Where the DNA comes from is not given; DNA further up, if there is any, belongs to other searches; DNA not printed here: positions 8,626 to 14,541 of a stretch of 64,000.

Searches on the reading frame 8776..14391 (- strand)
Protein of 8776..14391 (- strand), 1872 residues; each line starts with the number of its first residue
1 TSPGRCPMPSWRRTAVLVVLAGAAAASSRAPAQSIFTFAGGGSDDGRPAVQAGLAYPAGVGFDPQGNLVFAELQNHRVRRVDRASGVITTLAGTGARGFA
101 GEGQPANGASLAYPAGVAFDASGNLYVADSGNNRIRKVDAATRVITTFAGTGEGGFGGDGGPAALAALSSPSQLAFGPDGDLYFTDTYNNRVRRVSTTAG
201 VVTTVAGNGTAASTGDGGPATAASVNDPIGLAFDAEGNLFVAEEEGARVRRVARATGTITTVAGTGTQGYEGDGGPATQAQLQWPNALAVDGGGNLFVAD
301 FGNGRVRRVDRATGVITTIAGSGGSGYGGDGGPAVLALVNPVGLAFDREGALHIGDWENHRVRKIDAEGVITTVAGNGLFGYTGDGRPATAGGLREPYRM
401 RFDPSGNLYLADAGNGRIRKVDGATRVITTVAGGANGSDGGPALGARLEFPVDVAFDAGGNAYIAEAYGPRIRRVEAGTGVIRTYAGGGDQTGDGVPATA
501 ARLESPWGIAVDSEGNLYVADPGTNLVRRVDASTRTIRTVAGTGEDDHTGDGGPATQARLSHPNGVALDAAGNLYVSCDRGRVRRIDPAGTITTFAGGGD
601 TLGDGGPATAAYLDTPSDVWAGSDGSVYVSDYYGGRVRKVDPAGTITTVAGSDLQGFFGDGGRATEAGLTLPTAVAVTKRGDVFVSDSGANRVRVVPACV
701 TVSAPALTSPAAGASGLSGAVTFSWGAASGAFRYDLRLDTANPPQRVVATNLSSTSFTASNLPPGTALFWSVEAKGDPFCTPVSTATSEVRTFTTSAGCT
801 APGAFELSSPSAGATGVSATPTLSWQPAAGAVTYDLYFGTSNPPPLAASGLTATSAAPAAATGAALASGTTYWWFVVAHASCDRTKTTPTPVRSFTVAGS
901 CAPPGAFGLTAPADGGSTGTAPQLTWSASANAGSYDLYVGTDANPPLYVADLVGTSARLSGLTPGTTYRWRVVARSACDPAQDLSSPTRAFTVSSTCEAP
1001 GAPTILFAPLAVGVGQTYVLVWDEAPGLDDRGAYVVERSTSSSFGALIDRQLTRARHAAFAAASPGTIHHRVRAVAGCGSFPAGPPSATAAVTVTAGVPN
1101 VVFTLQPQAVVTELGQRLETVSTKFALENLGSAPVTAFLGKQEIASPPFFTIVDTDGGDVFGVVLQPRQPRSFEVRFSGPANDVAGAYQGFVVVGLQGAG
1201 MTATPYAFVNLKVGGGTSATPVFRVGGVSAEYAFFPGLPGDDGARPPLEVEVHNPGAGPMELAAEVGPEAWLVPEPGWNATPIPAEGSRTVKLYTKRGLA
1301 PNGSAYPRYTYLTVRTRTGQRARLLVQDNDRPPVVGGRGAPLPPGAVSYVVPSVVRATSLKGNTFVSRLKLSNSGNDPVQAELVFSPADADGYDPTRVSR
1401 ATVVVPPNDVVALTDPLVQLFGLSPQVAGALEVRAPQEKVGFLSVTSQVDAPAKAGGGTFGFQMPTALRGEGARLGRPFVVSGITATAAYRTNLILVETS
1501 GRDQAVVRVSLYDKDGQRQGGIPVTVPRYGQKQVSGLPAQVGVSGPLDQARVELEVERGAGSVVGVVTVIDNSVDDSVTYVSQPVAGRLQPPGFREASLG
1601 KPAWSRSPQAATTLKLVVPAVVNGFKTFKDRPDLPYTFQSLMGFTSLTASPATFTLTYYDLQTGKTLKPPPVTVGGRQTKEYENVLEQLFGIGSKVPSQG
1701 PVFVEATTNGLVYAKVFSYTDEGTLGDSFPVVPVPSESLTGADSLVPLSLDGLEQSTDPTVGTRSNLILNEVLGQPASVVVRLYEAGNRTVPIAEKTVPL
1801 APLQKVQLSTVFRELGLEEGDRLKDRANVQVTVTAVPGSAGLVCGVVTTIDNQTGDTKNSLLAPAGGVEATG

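Call 26: search_protein_families(library=pfam, proteins=[window:8776-14391:-], max_evalue=0.00001)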
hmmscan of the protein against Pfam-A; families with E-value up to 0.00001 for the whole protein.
window:8776-14391:- (1872 aa): 10 families
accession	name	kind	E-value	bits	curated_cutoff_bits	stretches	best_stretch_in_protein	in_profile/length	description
PF25021.1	TEN_NHL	-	3.3e-62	211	27.1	2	545-597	126-177/357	Teneurin NHL domain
PF01436.27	NHL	-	3.8e-53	175.4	20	1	111-137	1-27/28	NHL repeat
PF08450.18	SGL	-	1.1e-20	74.7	26.3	0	173-261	138-218/246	SMP-30/Gluconolactonase/LRE-like region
PF06739.17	SBBP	-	8e-16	58.2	20.5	0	508-520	17-29/38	Beta-propeller repeat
PF24684.1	Vgb_lyase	-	1.1e-11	44.6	50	0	111-260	96-214/290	Virginiamycin B lyase family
PF23500.1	DUF7133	-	1.5e-07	31.5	27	0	170-192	330-352/385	Domain of unknown function (DUF7133)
PF00041.27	fn3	-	6.2e-07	30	25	0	919-979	13-76/84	Fibronectin type III domain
PF13449.12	Phytase-like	-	1.8e-06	28.5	27.6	0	202-261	44-102/284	Esterase-like activity of phytase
PF22701.2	Mala_s_1-like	-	2.9e-06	27.6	27.5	0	451-542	90-168/195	Mal s 1 allergenic protein-like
PF16656.11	Pur_ac_phosph_N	-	3.3e-06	28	30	0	950-992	56-92/93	Purple acid Phosphatase, N-terminal domain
